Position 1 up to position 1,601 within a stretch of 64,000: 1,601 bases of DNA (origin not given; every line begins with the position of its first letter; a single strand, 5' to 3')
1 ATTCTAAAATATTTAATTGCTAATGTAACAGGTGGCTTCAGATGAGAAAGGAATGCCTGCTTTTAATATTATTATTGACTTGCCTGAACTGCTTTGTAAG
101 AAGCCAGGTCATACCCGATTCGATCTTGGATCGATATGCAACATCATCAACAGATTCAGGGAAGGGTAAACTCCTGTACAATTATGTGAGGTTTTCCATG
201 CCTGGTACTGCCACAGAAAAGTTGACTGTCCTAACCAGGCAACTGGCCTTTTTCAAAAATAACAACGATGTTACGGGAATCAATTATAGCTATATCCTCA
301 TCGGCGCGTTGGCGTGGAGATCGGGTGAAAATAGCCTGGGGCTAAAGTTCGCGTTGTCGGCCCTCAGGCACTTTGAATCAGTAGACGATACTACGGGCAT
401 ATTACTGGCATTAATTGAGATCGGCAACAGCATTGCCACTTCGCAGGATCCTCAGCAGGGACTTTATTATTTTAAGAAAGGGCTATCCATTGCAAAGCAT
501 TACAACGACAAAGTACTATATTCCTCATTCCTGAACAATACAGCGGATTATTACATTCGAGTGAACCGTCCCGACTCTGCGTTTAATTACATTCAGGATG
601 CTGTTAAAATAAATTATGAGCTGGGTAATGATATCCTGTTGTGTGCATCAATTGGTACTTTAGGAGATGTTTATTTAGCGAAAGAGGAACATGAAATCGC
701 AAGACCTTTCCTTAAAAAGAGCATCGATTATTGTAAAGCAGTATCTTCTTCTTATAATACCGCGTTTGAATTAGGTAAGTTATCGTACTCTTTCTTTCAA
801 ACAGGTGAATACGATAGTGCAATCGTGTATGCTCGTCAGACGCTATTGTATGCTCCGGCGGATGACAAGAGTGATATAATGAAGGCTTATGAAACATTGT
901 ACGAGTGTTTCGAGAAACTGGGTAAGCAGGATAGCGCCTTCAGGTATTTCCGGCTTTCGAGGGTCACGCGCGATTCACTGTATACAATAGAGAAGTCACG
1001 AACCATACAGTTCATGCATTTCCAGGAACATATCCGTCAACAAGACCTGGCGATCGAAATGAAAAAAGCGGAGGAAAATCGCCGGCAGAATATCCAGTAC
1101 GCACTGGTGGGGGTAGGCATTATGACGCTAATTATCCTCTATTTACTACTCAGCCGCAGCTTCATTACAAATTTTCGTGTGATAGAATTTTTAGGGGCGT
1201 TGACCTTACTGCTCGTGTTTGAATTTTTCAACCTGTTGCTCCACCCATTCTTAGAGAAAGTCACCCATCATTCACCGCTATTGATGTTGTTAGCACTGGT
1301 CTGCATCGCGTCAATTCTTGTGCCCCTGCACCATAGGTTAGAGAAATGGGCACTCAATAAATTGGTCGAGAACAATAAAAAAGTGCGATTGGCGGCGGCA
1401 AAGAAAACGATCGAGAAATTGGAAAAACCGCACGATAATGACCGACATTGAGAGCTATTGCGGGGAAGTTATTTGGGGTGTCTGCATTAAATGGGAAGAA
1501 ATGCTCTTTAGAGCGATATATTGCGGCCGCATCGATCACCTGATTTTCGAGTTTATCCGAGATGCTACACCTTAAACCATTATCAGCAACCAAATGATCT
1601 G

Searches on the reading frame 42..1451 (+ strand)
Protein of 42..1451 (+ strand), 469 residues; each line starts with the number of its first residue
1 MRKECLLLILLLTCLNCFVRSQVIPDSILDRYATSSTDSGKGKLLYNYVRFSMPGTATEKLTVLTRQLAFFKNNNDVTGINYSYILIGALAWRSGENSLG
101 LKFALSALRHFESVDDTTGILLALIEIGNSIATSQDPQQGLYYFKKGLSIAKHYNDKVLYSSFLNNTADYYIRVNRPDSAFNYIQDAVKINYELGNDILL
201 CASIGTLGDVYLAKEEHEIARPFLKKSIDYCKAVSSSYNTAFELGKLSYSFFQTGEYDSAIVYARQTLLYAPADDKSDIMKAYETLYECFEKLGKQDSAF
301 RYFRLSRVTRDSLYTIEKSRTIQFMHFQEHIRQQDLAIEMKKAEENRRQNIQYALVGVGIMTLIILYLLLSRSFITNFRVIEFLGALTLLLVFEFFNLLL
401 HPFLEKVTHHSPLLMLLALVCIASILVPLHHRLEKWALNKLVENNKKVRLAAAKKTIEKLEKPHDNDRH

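Call 35: search_protein_families(library=pfam, proteins=[window:42-1451:+], max_evalue=0.0001)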
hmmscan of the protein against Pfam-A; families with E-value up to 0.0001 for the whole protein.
window:42-1451:+ (469 aa): 4 families
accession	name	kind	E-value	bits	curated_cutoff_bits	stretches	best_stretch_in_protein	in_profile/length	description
PF13424.12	TPR_12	-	3.4e-13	50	30.1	0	205-268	7-72/77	Tetratricopeptide repeat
PF07719.23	TPR_2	-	4.7e-08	33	27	0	244-273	4-33/34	Tetratricopeptide repeat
PF13374.12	TPR_10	-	4e-05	23.9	27.5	0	202-234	3-35/42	Tetratricopeptide repeat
PF13181.12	TPR_8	-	4.3e-05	23.8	25.7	0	206-230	6-30/34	Tetratricopeptide repeat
